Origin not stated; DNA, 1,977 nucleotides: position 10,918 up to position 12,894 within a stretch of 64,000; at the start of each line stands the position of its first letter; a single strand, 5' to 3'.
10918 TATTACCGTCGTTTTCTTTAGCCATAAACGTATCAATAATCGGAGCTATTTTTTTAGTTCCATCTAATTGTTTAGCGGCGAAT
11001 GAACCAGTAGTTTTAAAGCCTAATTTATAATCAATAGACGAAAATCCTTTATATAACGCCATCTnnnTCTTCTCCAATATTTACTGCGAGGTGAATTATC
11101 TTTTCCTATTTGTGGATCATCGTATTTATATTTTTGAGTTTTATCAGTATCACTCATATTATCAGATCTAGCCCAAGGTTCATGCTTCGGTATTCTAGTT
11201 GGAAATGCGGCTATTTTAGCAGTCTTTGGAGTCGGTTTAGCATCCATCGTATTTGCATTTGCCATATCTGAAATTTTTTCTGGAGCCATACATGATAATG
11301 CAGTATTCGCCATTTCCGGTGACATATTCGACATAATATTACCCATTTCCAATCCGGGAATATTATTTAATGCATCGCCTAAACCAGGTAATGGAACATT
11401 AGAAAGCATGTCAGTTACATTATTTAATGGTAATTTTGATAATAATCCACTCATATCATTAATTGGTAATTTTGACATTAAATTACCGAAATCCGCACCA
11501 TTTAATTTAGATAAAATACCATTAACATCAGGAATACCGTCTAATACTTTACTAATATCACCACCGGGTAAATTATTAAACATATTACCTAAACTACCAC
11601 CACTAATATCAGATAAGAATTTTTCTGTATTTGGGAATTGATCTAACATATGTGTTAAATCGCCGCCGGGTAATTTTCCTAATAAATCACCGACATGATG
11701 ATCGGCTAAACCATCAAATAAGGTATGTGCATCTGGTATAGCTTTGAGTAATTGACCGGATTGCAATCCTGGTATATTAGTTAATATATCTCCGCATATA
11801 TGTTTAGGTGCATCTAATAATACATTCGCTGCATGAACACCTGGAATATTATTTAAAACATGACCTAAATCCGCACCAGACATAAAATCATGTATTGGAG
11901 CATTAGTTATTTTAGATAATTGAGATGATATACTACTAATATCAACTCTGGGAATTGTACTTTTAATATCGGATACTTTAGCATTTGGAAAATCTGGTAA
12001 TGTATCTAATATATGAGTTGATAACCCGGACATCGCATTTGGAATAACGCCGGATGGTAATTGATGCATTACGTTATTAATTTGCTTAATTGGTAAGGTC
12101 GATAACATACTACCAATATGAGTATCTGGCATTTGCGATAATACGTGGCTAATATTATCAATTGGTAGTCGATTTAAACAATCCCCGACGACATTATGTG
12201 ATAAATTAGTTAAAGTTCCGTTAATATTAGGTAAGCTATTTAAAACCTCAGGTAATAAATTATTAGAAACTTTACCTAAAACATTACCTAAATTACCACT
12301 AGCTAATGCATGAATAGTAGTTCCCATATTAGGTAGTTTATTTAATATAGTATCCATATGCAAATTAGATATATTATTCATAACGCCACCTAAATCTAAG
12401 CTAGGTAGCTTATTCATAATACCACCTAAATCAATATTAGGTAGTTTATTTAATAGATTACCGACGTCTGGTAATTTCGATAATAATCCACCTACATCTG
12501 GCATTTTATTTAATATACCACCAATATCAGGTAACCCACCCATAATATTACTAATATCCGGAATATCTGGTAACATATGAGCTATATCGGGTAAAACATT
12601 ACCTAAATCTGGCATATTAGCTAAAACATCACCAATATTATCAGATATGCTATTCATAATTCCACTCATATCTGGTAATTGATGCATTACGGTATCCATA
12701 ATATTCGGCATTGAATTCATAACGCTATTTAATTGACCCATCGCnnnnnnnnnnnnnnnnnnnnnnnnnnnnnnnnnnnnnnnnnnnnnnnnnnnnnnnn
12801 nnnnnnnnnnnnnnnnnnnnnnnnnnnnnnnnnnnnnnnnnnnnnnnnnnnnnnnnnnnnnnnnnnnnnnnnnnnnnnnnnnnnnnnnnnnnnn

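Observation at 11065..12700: gp5/gpV-type spike with a ~500-aa C-terminal array of degenerate LNKLP-x-x-x-G repeats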

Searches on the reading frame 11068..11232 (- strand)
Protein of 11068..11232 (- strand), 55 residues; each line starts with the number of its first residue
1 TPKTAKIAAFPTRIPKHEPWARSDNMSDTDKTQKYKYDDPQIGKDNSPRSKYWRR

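Call 47: search_solved_structures(query=A2, max_evalue=10, show_alignments=3)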
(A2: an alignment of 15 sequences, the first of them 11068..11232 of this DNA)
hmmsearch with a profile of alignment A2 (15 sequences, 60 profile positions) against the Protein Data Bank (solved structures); distinct sequences matched with E-value up to 10: 0.

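Call 52: find_homologous_proteins(query=A3, max_evalue=0.01)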
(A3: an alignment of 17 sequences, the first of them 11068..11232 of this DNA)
Query A3 (17 sequences) (55 aa, profile of the alignment): 61 proteins with E <= 0.01 among 432 candidates.
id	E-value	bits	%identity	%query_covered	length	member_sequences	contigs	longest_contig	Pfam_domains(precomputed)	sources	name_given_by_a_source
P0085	1.9e-16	78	43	84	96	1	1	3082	-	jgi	jgi:hypothetical protein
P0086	6.9e-13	66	36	100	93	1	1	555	-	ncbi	-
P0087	8.6e-13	66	36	89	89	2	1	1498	-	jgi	jgi:hypothetical protein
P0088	3.8e-10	57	38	67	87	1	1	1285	-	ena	-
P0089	1.2e-9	56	35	93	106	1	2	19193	-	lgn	-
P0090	8.7e-9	53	43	51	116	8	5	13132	-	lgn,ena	-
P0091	8.9e-9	53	28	93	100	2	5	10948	-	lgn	-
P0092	1.8e-8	52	28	78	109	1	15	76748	-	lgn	-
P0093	2.1e-8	52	33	78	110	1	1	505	-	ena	-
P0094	2.2e-8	52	30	93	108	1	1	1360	-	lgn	-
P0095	2.3e-8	52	43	64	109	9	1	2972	-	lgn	-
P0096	2.8e-8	51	30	93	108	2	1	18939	-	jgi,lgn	jgi:hypothetical protein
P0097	6.4e-8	50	50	29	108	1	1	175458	-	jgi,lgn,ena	-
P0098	7.0e-8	50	37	93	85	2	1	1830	-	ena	-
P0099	9.1e-8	50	32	93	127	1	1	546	-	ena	-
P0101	1.3e-7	49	27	78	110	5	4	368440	-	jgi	jgi:hypothetical protein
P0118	3.0e-6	45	61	33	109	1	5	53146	-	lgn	-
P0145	3.3e-3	35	32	62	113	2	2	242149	-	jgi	jgi:hypothetical protein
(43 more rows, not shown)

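Call 54: find_encoding_contigs(protein=P0118, flank=8000, max_places=2)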
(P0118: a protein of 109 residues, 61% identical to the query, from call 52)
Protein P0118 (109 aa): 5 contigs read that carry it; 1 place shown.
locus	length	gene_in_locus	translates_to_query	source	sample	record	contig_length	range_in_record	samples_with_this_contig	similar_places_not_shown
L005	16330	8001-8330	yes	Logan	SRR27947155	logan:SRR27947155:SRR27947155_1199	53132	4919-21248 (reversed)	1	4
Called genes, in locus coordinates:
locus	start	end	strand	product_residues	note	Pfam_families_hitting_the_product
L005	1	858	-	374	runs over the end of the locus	-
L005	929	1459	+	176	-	-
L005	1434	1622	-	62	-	-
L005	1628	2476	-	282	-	PF12322:T4_baseplate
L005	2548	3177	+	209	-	-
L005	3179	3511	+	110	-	-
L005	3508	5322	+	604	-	-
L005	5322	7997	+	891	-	PF04717:Phage_base_V (faint), PF10106:DUF2345 (faint), PF18896:SLT_3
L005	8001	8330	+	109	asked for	-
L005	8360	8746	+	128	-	PF04965:GPW_gp25 (weak)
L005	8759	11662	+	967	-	PF27647:DUF8360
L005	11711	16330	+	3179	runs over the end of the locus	?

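Call 55: find_encoding_contigs(protein=P0101, flank=8000, max_places=2)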
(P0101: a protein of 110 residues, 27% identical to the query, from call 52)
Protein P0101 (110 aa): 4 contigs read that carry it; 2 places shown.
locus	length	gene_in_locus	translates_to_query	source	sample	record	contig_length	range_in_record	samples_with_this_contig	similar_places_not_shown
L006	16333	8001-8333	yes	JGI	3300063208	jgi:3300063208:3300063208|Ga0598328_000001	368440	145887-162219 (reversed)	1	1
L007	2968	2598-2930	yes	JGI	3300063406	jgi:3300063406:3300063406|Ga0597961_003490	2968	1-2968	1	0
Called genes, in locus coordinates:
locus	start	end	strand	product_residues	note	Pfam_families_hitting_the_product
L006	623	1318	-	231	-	-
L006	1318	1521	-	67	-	-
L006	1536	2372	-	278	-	PF12322:T4_baseplate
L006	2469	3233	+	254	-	-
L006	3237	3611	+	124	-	-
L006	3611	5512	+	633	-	-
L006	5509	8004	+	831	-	PF04717:Phage_base_V (faint), PF10106:DUF2345 (weak), PF18896:SLT_3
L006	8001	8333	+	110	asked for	-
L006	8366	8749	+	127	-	-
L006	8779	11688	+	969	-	PF27647:DUF8360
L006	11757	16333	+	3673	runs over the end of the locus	-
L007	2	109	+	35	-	?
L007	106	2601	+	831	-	PF04717:Phage_base_V (faint), PF10106:DUF2345 (weak), PF18896:SLT_3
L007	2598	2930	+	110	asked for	-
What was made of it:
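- On PAAR spike tip (for the C-terminal module): The standalone 109-110-aa genes lie directly after SLT-type spikes (calls 54, 55).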

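Call 56: search_protein_families(library=pfam, proteins=[P0101, P0118, P0089, P0145, P0092], max_evalue=1)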
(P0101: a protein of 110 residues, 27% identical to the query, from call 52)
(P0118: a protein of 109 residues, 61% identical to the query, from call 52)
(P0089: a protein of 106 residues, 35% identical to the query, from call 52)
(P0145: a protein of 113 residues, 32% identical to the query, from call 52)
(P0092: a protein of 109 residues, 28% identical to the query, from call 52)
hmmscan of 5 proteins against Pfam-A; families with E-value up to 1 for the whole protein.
P0101 (110 aa): 0 families

P0118 (109 aa): 0 families

P0089 (106 aa): 0 families

P0145 (113 aa): 0 families

P0092 (109 aa): 0 families

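Call 57: search_protein_families(library=phrogs, proteins=[P0101, P0118, P0089, P0145, P0092], max_evalue=0.01)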
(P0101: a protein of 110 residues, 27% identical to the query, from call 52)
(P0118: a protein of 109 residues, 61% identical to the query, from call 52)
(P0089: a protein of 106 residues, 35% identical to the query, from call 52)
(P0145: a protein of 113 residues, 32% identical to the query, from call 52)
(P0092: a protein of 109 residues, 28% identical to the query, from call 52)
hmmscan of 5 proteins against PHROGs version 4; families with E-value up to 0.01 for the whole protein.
P0101 (110 aa): 0 families

P0118 (109 aa): 0 families

P0089 (106 aa): 0 families

P0145 (113 aa): 0 families

P0092 (109 aa): 0 families

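Call 65: search_dna_similar(query=P0118, collection=phages, mode=protein, max_evalue=0.01, max_rows=40)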
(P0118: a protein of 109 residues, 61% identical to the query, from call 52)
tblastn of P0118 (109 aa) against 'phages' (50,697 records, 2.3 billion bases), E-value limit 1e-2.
Records with a match: 4; places in all: 4; records where one place covers at least 80% of the query: 4.
Best place of each record, by identity: <60% 4.
By first word of the organism name: Xanthomonas 2; Stenotrophomonas 2.
By host as written in the record: Xanthomonas oryzae pv. oryzae 1; Xanthomonas citri 1; Stenotrophomonas maltophilia SRM01 1; Stenotrophomonas maltophilia 1.
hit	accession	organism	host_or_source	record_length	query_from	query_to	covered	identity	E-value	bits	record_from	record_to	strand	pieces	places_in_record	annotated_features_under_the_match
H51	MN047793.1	Xanthomonas phage Xoo-sp13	Xanthomonas oryzae pv. oryzae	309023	20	109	83%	47.8%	3e-11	64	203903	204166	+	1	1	M23 family peptidase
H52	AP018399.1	Xanthomonas phage XacN1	Xanthomonas citri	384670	20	109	83%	43.5%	3e-10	61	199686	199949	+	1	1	M23 family peptidase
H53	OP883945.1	Stenotrophomonas phage CM1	Stenotrophomonas maltophilia SRM01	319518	21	109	82%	37.1%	4e-7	52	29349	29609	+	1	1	record has no annotation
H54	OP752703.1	Stenotrophomonas phage RAS14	Stenotrophomonas maltophilia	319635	21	109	82%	37.1%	4e-7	52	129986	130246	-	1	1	hypothetical protein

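Call 66: predict_structure(alignment_id=A4)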
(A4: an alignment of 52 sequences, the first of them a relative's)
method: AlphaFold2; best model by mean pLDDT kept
length: 110 residues; sequences in the alignment: 52
mean_pLDDT: 69.4   pTM: 0.44
mean pLDDT of the five models: 69.4, 67.9, 66.1, 64.9, 60.2
residues with pLDDT >= 90: 0; 70-90: 60; 50-70: 32; < 50: 18
segments of 3 or more residues with pLDDT < 50: 36-51
pLDDT, mean of each block of 10 residues (from residue 1): 55 67 75 52 46 67 85 80 83 83 70
secondary structure, 60 per line:
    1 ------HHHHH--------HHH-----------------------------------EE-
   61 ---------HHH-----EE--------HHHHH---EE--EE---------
elements in order: H7-11 H88-92
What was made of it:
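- On PAAR spike tip (for the C-terminal module): The AF2 model has almost no strands (call 66).
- The standalone module model has almost no secondary structure (call 66).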

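Call 88: search_solved_structures(query=A4, max_evalue=10, show_alignments=2)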
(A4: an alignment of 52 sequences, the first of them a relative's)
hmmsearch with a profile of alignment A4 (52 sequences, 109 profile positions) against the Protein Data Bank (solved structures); distinct sequences matched with E-value up to 10: 1.
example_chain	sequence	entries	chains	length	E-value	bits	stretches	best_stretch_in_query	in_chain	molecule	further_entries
3v67_A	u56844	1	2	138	0.35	14.4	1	21-101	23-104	Sensor protein CpxA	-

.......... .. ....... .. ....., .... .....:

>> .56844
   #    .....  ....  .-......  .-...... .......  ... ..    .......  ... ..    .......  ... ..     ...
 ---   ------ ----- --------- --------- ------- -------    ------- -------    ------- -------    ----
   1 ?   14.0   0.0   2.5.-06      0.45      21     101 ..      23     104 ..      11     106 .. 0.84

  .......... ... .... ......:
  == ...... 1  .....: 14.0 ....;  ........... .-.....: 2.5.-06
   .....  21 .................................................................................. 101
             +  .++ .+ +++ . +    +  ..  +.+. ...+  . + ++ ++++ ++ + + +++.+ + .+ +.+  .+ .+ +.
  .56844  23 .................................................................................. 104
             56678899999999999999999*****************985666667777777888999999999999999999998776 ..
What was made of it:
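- Tried and rejected: Nothing beyond one chance hit at E = 0.35 (calls 47, 88).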

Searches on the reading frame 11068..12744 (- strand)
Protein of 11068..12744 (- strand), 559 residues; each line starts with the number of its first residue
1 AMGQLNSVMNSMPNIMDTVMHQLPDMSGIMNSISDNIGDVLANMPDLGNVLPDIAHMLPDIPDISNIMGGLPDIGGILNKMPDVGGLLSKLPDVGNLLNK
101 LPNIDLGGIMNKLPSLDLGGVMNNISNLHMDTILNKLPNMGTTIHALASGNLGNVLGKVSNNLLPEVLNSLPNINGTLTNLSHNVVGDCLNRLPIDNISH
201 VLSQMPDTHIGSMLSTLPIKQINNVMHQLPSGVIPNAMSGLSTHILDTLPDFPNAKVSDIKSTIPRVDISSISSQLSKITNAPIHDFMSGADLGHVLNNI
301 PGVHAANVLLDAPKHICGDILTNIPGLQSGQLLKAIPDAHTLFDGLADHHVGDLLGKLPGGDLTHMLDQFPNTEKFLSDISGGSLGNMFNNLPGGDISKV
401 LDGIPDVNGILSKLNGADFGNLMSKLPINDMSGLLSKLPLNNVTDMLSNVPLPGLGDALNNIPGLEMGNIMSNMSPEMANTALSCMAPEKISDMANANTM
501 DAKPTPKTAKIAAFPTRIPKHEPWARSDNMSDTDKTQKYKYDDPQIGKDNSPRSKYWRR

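Call 21: search_protein_representatives(protein=window:11068-12744:-)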
Query: 559 residues. Proteins with E-value up to 0.001 (for the whole library): 42; up to 1e-10: 13; up to 1e-30: 5. The best 42 are listed.
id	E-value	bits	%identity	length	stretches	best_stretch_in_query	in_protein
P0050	1.1e-44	169.7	37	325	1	217-559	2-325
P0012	4.1e-39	151.2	28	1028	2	93-559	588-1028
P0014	1.1e-33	133.3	29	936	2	383-559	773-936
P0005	9.8e-33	130.2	27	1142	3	7-399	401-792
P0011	8.9e-32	127.0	27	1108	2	361-559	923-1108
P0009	1.4e-25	106.6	29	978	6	393-559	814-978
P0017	1.9e-25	106.1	24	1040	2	93-559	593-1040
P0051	6.1e-23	97.8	35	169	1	390-559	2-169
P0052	2.2e-20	89.4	30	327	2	390-558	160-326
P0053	4.2e-20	88.5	36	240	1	392-559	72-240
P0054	1.2e-19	86.9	32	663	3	5-105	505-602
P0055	2.2e-15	72.9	26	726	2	329-493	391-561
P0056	7.2e-15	71.2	41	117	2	505-559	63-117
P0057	1.1e-10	57.4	27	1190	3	310-497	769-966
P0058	1.9e-08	50.0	31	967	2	49-157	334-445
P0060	2.6e-07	46.2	43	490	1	504-559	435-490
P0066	1.1e-05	40.9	46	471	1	497-559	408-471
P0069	3.1e-05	39.4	51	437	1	513-559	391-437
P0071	4.9e-05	38.7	46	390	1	497-559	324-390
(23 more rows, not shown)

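Call 28: search_solved_structures(query=window:11068-12744:-, max_evalue=10, show_alignments=3)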
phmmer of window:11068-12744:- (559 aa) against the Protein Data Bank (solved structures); distinct sequences matched with E-value up to 10: 1.
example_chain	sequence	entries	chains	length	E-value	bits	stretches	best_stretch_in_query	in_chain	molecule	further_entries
6v8i_CF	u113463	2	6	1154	0.08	14.9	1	17-81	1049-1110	Tape Measure Protein, gp57 | Tape measure protein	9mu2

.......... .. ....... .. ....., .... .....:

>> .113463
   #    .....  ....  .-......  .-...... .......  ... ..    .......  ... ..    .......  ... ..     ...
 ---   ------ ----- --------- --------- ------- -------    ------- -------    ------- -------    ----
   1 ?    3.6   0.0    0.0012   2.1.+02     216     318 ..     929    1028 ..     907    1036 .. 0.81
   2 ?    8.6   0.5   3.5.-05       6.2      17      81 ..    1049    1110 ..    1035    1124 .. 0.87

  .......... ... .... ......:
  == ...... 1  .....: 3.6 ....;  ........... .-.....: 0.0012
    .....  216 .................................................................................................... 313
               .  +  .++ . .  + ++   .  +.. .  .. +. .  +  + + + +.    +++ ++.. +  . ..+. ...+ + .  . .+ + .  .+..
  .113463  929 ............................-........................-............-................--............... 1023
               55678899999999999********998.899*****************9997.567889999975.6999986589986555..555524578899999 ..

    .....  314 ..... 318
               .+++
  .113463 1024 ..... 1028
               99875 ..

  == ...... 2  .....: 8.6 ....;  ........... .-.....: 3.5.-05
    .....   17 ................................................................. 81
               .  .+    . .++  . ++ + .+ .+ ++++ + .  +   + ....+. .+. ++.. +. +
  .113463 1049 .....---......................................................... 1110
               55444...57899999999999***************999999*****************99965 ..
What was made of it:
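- A weak match to the 80alpha tape measure 6v8i, E = 0.08 (call 28).
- Tried and rejected: No significant hit (call 28).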

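Call 45: search_protein_families(library=pfam, proteins=[P0071, P0060, P0066, P0069], max_evalue=0.01)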
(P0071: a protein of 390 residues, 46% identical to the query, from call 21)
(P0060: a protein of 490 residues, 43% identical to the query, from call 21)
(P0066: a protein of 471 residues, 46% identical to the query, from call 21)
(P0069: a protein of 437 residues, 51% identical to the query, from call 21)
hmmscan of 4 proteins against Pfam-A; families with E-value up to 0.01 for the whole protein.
P0071 (390 aa): 4 families
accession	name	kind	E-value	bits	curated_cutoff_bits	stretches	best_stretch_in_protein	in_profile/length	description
PF04717.18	Phage_base_V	-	3e-08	34.3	23.8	1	82-106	43-67/75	Type VI secretion system/phage-baseplate injector OB domain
PF23886.1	DUF7239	-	0.0063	17.2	24.6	0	286-333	53-101/112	Family of unknown function (DUF7239)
PF04790.18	Sarcoglycan_1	-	0.009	15.8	32.5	0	247-329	113-205/259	Sarcoglycan complex subunit protein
PF12059.13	DUF3540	-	0.0093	16.3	27.9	0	269-311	66-109/199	Protein of unknown function (DUF3540)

P0060 (490 aa): 4 families
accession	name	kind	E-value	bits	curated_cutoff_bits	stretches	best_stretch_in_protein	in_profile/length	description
PF10106.14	DUF2345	-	2.9e-07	30.9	30.7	1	286-389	36-146/151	Uncharacterized protein conserved in bacteria (DUF2345)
PF04717.18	Phage_base_V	-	1.1e-06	29.4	23.8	1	13-58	2-42/75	Type VI secretion system/phage-baseplate injector OB domain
PF04790.18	Sarcoglycan_1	-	3.6e-06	26.9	32.5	1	246-357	116-225/259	Sarcoglycan complex subunit protein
PF23981.1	DUF7305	-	0.0034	17.8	27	0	284-355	68-127/185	Domain of unknown function (DUF7305)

P0066 (471 aa): 3 families
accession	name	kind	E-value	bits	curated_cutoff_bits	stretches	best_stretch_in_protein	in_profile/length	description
PF04717.18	Phage_base_V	-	6.2e-13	49.4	23.8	2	16-63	2-44/75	Type VI secretion system/phage-baseplate injector OB domain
PF10106.14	DUF2345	-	1.6e-05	25.2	30.7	1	312-410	15-118/151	Uncharacterized protein conserved in bacteria (DUF2345)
PF23981.1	DUF7305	-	0.0014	19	27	0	335-382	72-116/185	Domain of unknown function (DUF7305)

P0069 (437 aa): 3 families
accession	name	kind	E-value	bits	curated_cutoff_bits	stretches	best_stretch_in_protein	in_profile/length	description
PF04717.18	Phage_base_V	-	2.2e-06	28.3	23.8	1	12-56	2-41/75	Type VI secretion system/phage-baseplate injector OB domain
PF10106.14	DUF2345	-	0.0011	19.2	30.7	1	238-363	15-148/151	Uncharacterized protein conserved in bacteria (DUF2345)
PF04790.18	Sarcoglycan_1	-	0.0054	16.5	32.5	0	210-296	115-197/259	Sarcoglycan complex subunit protein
